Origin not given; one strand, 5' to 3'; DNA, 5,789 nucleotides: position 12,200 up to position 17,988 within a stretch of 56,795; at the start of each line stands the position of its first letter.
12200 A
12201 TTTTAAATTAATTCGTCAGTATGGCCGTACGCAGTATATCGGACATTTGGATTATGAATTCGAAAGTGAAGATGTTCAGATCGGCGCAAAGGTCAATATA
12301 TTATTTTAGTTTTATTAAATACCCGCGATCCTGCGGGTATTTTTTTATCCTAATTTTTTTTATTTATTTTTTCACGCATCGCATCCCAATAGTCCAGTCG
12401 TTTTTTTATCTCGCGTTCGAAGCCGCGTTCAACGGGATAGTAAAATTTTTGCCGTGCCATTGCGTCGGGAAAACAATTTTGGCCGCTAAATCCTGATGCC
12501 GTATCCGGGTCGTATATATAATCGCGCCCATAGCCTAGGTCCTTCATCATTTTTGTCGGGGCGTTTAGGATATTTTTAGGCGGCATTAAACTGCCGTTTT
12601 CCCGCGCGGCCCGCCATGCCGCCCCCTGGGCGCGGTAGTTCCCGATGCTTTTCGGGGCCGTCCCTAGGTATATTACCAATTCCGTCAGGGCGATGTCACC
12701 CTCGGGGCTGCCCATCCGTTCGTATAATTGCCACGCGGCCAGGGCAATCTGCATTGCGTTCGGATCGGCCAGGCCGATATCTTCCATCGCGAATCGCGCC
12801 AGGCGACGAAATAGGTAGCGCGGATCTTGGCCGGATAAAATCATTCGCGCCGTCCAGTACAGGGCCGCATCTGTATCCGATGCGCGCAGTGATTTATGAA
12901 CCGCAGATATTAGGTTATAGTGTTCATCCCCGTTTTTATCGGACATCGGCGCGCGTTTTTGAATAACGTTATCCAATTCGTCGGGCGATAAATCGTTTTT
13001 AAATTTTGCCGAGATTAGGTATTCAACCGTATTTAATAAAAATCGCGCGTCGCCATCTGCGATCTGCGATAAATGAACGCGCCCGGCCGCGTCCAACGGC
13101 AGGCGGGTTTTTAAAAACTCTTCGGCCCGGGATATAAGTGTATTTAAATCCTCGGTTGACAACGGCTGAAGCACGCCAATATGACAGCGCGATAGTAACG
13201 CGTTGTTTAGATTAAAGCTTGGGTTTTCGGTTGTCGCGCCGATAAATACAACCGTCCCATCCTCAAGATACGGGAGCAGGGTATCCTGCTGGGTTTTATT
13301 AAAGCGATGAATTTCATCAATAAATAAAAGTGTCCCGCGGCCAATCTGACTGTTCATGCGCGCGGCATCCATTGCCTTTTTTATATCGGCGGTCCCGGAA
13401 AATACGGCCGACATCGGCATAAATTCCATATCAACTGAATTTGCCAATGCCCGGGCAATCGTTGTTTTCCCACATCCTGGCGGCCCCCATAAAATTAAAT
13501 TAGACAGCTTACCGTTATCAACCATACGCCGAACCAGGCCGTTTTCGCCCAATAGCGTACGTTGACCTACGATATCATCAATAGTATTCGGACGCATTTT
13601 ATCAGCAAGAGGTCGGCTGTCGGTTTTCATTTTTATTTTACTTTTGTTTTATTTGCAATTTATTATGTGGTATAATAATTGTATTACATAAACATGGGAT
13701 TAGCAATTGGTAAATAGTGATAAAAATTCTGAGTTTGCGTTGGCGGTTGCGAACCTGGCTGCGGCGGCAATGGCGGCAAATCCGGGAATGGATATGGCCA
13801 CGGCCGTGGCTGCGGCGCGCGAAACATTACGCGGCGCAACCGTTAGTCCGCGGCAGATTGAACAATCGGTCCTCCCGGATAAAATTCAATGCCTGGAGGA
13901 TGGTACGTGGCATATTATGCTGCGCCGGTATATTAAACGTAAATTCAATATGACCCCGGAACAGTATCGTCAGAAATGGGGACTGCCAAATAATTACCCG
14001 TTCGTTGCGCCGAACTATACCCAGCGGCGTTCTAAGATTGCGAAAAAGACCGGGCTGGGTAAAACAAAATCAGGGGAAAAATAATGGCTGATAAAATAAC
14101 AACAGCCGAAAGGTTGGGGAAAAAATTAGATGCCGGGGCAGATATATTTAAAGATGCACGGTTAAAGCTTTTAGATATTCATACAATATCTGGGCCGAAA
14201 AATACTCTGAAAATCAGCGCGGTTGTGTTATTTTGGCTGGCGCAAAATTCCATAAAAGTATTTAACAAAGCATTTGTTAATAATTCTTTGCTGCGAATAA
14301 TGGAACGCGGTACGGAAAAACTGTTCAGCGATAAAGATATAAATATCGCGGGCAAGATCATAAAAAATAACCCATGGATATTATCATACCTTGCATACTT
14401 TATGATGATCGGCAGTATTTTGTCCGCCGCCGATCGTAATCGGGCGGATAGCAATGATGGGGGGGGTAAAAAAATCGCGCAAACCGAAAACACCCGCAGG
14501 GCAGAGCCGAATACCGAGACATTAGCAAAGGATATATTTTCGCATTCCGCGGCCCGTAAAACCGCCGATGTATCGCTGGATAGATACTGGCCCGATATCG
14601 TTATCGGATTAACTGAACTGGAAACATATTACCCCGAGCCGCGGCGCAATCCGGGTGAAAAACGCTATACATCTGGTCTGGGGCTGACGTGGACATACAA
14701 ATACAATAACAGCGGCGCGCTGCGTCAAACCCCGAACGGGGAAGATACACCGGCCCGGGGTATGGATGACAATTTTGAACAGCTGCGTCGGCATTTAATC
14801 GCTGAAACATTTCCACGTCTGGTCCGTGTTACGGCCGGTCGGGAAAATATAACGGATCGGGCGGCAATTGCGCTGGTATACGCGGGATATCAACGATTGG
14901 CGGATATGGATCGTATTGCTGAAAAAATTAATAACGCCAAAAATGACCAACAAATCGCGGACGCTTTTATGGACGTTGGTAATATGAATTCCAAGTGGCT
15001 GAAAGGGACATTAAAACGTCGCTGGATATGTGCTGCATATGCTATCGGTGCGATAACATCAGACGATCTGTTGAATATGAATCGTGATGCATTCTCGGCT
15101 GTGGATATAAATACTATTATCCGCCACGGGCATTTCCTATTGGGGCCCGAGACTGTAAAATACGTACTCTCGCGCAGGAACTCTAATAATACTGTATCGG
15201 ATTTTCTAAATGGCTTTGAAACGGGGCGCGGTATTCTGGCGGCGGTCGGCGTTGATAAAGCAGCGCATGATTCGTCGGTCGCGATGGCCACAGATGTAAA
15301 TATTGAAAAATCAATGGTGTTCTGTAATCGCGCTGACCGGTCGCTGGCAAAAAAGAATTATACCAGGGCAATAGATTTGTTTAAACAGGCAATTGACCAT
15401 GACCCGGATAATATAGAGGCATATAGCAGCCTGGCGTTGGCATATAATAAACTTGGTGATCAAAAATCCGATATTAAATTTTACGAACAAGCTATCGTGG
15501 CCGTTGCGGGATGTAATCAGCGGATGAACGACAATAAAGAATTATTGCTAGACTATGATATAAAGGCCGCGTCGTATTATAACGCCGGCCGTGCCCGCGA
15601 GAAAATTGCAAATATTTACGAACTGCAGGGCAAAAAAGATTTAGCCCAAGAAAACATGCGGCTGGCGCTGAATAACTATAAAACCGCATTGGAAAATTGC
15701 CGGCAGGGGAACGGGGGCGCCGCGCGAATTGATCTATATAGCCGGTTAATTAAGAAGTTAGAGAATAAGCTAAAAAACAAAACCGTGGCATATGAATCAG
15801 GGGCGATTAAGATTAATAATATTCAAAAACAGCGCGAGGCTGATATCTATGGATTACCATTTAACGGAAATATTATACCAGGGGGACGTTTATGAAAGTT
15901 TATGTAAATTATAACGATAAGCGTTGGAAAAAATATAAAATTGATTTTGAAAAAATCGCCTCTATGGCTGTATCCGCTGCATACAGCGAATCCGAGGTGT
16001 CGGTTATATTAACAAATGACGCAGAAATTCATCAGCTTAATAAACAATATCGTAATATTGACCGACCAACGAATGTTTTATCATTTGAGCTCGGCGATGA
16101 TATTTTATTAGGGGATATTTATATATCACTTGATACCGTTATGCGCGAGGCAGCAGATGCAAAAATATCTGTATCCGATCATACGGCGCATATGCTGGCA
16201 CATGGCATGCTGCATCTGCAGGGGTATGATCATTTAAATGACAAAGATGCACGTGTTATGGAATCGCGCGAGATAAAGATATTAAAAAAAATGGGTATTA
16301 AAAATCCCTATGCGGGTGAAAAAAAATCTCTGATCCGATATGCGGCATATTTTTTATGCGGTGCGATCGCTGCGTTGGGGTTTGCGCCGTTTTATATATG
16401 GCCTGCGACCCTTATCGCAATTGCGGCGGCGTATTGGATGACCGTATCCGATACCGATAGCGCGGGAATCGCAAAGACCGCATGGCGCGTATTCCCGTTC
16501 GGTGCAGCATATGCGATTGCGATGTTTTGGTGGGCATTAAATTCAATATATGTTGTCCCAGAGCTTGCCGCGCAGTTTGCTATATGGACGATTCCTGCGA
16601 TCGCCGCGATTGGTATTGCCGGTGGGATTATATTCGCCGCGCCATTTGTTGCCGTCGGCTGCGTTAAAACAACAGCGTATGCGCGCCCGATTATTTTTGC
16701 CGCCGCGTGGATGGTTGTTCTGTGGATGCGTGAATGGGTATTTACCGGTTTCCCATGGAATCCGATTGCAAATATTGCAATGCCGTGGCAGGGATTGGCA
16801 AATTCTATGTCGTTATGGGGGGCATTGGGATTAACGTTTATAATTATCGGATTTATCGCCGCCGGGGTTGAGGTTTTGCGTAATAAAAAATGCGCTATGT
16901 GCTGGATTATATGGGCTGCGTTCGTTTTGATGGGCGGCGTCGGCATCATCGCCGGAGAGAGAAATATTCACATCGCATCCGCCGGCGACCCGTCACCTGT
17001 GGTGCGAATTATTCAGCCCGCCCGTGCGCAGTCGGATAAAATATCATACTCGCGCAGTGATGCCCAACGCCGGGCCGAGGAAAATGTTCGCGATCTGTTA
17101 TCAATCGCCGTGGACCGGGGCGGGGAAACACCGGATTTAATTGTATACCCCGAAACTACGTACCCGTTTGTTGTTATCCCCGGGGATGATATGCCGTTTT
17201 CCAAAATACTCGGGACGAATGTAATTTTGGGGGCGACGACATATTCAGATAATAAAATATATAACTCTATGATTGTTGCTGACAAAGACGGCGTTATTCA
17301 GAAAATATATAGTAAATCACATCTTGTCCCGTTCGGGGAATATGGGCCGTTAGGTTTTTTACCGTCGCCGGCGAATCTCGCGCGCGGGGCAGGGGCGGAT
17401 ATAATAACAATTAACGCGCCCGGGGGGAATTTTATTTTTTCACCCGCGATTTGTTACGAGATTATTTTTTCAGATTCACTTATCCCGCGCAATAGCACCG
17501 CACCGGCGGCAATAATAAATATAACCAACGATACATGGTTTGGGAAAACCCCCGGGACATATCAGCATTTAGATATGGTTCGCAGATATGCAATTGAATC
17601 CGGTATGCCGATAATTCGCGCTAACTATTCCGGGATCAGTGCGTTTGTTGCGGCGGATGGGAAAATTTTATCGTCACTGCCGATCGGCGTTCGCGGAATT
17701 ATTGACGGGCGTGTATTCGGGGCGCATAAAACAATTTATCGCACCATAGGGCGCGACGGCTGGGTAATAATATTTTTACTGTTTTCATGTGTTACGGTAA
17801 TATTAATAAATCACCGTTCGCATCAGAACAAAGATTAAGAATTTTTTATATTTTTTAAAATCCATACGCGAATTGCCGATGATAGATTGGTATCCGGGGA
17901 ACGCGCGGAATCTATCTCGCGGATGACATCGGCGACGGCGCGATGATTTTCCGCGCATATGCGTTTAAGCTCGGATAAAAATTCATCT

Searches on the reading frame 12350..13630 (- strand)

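Call 52: search_protein_families(library=pfam, proteins=[window:12350-13630:-], max_evalue=0.00001)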
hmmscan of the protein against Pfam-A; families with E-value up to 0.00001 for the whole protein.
window:12350-13630:- (426 aa): 9 families
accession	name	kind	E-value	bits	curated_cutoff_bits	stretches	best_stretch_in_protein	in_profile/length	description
PF12002.13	MgsA_C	-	1.2e-57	194.9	27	1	251-415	2-166/167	MgsA AAA+ ATPase C terminal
PF16193.11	AAA_assoc_2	-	7.2e-20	71.5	34.3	1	176-249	4-81/81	AAA C-terminal domain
PF00004.35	AAA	-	4.7e-19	69.6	21.2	1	45-153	1-127/131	ATPase family associated with various cellular activities (AAA)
PF05496.18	RuvB_N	-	4.5e-16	59.5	27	1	12-133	1-120/159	Holliday junction DNA helicase RuvB P-loop domain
PF07728.20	AAA_5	-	2.6e-09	37.7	22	1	44-130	1-98/139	AAA domain (dynein-related subfamily)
PF00158.32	Sigma54_activat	-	2.6e-06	27.7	20.2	0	98-136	93-131/168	Sigma-54 interaction domain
PF13191.12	AAA_16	-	3.3e-06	28.1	32.6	0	37-67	19-49/167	AAA ATPase domain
PF01078.27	Mg_chelatase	-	3.3e-06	27.1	20.3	0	44-63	24-43/207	Magnesium chelatase, subunit ChlI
PF13173.12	AAA_14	-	6.1e-06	26.7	27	0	45-160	5-126/129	AAA domain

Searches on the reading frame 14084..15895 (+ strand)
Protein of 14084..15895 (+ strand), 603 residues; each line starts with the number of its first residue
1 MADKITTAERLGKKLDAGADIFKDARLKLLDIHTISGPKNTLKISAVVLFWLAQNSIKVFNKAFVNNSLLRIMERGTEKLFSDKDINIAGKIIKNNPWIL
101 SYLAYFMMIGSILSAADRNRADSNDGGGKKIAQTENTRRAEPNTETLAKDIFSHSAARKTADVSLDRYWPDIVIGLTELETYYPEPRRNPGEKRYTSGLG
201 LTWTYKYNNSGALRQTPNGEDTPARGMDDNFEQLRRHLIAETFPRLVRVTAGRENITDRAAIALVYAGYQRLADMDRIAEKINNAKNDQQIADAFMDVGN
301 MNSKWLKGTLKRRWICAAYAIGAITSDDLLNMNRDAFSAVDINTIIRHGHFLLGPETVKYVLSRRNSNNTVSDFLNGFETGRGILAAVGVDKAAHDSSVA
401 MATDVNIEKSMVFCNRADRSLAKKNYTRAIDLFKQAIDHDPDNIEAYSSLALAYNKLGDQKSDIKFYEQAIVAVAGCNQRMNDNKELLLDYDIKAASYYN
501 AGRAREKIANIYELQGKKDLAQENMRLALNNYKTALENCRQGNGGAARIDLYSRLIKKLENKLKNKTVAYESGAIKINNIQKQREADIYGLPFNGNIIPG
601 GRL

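Call 52: search_protein_families(library=pfam, proteins=[window:14084-15895:+], max_evalue=0.00001)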
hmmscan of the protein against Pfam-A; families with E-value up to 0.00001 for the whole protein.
window:14084-15895:+ (603 aa): 7 families
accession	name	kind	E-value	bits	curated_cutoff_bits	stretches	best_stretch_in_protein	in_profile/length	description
PF13414.12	TPR_11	-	2.3e-08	34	26.8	1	422-458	6-42/42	TPR repeat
PF00515.34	TPR_1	-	3.6e-07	30.2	27.8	0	422-443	13-34/34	Tetratricopeptide repeat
PF13424.12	TPR_12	-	1.5e-06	28.7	30.1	0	421-471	21-72/77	Tetratricopeptide repeat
PF13181.12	TPR_8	-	2.7e-06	27.5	25.7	0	445-471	2-28/34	Tetratricopeptide repeat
PF07719.23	TPR_2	-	2.9e-06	27.4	27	0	413-443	4-34/34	Tetratricopeptide repeat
PF13431.12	TPR_17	-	5.9e-06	26.6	24.4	0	432-460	1-29/34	Tetratricopeptide repeat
PF13432.12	TPR_16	-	8.3e-06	26.6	32.7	0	416-473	3-60/65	Tetratricopeptide repeat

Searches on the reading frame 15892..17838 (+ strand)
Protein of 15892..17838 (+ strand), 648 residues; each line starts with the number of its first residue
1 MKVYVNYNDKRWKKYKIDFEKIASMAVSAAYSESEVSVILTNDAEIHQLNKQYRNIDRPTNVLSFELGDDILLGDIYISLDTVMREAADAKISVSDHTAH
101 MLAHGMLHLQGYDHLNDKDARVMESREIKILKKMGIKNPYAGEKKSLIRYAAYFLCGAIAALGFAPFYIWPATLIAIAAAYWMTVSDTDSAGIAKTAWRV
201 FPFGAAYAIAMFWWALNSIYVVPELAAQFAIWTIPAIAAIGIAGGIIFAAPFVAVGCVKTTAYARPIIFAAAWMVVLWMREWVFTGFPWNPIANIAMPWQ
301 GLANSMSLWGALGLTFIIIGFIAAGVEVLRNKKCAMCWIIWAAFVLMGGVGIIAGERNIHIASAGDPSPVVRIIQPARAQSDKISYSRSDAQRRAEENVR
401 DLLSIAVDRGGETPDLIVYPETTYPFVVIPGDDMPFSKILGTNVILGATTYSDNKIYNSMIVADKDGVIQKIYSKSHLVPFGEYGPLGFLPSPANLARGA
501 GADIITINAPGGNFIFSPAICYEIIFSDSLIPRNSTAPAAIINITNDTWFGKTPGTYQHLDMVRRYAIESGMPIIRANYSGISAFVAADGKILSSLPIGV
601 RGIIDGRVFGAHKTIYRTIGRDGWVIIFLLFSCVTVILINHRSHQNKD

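Call 52: search_protein_families(library=pfam, proteins=[window:15892-17838:+], max_evalue=0.00001)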
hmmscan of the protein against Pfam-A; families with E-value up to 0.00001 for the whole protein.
window:15892-17838:+ (648 aa): 3 families
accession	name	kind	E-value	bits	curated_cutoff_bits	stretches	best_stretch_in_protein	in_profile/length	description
PF02130.23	YbeY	-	9.9e-35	119.7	25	1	15-134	7-129/129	Endoribonuclease YbeY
PF00795.27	CN_hydrolase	-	1.1e-22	81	23.2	1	441-604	75-242/256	Carbon-nitrogen hydrolase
PF20154.4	LNT_N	-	5.5e-17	62.8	27.1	1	157-321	2-156/159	Apolipoprotein N-acyltransferase N-terminal domain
